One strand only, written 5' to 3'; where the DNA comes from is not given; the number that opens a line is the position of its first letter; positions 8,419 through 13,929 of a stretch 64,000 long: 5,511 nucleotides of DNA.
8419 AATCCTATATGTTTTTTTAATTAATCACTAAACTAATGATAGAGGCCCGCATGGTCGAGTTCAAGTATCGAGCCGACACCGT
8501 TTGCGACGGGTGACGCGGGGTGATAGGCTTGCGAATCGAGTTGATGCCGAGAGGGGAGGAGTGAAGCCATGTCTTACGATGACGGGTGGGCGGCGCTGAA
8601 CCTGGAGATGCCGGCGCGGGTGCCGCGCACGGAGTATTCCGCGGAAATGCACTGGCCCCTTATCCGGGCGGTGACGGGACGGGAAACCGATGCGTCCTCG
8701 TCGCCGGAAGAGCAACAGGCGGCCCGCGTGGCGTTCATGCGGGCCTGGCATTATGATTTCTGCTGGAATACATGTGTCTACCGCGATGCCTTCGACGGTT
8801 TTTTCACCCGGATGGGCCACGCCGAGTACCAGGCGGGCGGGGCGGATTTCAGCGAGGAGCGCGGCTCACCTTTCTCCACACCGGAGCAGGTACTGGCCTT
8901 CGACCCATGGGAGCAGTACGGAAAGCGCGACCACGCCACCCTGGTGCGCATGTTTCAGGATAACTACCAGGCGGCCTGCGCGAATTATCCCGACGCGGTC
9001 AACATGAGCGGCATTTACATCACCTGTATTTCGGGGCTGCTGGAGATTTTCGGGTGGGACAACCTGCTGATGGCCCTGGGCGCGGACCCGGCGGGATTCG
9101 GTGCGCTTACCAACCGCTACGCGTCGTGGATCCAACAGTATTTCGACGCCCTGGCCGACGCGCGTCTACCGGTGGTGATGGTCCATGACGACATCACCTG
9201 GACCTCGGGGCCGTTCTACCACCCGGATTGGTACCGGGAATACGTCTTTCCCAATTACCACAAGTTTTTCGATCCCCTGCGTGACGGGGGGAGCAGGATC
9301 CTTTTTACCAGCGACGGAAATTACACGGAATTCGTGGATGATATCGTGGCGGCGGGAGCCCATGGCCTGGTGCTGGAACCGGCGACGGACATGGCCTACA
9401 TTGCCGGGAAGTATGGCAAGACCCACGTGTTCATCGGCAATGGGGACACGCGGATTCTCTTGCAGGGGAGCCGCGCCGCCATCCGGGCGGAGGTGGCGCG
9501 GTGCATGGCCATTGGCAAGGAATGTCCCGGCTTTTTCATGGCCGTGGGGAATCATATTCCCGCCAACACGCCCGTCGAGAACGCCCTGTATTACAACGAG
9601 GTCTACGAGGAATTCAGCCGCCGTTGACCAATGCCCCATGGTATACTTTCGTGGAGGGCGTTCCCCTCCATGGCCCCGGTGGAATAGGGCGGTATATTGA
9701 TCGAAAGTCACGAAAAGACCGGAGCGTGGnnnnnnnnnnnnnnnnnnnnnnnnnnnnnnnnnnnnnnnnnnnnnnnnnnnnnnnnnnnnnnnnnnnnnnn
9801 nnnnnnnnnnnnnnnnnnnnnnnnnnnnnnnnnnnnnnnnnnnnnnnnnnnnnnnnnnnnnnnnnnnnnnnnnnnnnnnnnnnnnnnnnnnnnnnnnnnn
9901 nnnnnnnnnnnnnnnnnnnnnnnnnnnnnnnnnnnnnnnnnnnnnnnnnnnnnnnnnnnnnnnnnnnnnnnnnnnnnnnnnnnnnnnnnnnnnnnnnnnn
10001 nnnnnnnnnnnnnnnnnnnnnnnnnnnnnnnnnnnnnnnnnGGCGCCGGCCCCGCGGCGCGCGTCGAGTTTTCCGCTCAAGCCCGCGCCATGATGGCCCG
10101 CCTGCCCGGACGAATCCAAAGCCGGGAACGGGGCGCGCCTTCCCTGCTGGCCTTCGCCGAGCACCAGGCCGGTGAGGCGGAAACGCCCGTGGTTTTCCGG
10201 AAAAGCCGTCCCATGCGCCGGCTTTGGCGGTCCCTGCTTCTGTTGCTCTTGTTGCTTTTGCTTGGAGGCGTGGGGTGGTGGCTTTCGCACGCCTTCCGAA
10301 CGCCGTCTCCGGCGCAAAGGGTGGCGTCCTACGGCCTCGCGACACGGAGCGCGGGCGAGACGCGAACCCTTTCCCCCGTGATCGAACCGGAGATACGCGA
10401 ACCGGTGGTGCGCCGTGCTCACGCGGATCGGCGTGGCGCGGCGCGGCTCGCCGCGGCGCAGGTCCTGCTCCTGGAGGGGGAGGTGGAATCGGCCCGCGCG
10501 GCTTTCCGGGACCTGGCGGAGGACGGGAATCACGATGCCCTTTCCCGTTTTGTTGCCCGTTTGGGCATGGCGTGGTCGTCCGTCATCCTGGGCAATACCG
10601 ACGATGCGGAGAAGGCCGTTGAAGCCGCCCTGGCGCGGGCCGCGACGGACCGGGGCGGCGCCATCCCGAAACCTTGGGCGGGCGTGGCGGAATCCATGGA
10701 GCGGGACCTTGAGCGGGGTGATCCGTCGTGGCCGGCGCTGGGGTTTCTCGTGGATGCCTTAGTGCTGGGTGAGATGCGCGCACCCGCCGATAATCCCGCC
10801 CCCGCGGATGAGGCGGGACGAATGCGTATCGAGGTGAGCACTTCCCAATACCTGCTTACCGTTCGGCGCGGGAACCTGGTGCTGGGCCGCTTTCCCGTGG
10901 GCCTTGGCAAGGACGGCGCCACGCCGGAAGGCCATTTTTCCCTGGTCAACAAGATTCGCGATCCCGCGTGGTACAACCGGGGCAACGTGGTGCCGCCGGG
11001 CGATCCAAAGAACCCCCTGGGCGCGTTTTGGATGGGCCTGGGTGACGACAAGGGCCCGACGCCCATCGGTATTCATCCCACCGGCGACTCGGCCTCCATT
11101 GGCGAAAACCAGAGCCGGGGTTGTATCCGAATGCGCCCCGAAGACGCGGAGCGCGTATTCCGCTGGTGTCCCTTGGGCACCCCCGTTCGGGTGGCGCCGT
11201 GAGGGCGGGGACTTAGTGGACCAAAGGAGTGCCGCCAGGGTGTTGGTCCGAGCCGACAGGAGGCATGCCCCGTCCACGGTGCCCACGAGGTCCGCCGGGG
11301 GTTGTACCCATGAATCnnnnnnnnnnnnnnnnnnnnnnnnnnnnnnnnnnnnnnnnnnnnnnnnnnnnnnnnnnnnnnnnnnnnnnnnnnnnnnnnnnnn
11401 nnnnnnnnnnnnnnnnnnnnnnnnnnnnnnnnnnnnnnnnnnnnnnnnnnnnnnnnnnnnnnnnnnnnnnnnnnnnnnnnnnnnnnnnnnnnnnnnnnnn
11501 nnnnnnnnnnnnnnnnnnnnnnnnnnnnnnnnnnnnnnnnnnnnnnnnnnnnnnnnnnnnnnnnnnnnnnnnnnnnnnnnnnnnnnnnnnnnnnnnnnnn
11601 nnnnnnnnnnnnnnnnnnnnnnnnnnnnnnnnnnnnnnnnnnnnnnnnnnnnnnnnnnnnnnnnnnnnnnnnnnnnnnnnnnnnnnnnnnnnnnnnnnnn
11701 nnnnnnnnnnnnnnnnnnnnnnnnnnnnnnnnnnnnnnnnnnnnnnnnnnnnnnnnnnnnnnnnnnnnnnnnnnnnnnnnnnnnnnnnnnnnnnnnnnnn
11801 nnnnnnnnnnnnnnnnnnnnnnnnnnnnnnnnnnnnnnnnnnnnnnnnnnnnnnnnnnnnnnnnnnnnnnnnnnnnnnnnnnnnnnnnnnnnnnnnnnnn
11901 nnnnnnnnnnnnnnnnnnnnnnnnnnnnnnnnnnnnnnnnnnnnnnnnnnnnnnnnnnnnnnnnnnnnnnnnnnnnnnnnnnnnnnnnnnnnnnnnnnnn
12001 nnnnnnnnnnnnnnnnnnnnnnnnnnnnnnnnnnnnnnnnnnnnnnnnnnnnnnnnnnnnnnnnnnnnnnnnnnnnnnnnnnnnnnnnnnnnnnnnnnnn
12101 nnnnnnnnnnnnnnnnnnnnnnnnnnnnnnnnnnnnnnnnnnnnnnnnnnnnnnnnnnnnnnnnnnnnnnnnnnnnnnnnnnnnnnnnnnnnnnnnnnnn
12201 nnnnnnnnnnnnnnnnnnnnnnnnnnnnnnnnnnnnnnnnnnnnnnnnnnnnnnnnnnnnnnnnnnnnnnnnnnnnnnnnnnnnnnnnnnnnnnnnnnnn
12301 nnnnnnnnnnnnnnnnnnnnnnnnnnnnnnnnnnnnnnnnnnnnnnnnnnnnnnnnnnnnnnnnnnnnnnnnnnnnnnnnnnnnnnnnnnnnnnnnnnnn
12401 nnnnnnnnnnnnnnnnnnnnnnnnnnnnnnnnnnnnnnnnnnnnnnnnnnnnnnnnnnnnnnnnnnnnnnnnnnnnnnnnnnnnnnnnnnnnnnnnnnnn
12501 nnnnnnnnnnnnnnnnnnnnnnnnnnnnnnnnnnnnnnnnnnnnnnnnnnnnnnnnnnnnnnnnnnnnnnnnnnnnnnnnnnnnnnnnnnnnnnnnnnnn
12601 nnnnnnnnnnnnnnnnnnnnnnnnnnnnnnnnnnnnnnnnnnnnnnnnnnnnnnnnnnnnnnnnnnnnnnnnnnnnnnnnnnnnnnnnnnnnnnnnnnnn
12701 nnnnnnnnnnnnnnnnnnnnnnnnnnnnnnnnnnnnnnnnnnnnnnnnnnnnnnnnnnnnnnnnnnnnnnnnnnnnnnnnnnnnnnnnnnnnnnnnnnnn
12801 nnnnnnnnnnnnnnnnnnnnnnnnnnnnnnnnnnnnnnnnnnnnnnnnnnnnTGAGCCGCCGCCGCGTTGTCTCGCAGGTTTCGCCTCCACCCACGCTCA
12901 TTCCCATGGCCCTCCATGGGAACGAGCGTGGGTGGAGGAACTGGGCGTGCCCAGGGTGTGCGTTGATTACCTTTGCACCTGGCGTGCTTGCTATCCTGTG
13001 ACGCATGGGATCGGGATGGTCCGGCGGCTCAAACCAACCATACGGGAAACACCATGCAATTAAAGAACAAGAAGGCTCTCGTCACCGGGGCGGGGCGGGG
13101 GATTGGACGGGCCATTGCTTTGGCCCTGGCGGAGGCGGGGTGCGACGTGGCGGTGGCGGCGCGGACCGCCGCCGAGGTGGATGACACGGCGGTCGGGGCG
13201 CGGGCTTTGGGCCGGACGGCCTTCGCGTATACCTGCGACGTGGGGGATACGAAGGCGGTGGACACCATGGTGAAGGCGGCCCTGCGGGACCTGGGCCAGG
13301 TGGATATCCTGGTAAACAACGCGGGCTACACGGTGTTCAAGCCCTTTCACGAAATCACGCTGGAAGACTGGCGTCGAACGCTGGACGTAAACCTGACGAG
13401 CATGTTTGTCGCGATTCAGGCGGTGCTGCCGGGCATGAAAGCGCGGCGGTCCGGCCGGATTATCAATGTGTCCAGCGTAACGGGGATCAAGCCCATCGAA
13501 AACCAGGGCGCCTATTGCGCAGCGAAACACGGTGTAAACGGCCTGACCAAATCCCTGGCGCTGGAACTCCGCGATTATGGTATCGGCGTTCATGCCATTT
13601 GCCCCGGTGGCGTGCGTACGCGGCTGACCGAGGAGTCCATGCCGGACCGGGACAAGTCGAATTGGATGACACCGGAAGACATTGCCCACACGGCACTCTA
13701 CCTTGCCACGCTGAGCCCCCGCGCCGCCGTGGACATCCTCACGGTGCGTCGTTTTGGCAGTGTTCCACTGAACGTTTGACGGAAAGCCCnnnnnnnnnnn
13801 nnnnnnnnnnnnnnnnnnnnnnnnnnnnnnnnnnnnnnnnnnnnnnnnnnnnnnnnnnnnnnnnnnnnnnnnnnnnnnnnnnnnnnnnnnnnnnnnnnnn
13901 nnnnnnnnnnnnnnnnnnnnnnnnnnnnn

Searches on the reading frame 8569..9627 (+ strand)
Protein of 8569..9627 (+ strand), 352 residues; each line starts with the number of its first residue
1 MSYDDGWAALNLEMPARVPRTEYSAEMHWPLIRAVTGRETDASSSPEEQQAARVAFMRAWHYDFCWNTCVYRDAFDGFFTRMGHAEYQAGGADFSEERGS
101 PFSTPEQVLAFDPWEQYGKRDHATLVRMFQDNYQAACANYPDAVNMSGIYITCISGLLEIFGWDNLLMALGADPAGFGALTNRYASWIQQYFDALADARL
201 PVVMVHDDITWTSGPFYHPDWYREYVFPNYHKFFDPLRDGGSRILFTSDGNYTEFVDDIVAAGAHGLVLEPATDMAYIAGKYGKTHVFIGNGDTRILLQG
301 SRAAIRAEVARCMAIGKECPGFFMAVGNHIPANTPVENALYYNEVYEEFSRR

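Call 5: search_protein_families(library=pfam, proteins=[window:8569-9627:+], max_evalue=0.01)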
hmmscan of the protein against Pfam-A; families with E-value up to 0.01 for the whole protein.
window:8569-9627:+ (352 aa): 1 family
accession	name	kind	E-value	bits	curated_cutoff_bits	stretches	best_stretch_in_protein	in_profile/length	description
PF01208.23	URO-D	-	2.3e-21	76.6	23.9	1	140-342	133-339/346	Uroporphyrinogen decarboxylase (URO-D)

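Call 7: search_protein_families(library=ncbifam, proteins=[window:8569-9627:+], max_evalue=1)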
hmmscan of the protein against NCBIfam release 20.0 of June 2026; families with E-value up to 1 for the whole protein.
window:8569-9627:+ (352 aa): 5 families
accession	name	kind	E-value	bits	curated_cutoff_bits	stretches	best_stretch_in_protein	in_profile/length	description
NF004889.0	PRK06252.1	subfamily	6.2e-10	38.6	244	1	159-347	154-334/340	methylcobalamin:coenzyme M methyltransferase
NF040654.1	MtaA_Meth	equivalog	1.7e-09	37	400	1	159-338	152-324/337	methylcobamide:CoM methyltransferase MtaA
TIGR01463.1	mtaA_cmuA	subfamily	8.7e-06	25.2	235.4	1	141-339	135-328/340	MtaA/CmuA family methyltransferase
NF041608.1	methylcob_mtaseMtbA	equivalog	0.00077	18.6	600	1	213-338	205-326/339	methylcobamide:CoM methyltransferase MtbA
TIGR01464.1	hemE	equivalog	0.0033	16.5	302.95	1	173-339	167-329/338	uroporphyrinogen decarboxylase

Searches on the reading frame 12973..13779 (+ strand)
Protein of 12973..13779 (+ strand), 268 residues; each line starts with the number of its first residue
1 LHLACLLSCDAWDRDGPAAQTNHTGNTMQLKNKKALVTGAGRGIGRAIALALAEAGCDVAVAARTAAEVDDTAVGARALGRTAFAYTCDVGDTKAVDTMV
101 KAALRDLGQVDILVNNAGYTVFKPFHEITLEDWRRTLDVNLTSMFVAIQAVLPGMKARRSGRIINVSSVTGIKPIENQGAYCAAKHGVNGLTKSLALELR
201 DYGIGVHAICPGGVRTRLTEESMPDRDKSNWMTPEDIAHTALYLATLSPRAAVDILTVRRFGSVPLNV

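Call 69: search_protein_families(library=pfam, proteins=[window:12973-13779:+], max_evalue=0.0001)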
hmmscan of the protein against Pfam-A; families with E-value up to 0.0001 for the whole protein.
window:12973-13779:+ (268 aa): 4 families
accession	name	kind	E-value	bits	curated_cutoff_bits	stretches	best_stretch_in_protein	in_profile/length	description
PF00106.31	adh_short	-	4e-65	219.4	26.6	1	33-225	1-193/195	short chain dehydrogenase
PF13561.12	adh_short_C2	-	3.2e-52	177.9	27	1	39-245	1-217/236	Enoyl-(Acyl carrier protein) reductase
PF08659.16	KR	-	4.1e-13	50.1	22.6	1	36-194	4-162/180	KR domain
PF23441.1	SDR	-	2.1e-11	44.2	27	1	29-239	4-219/258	SDR-like rossmann domain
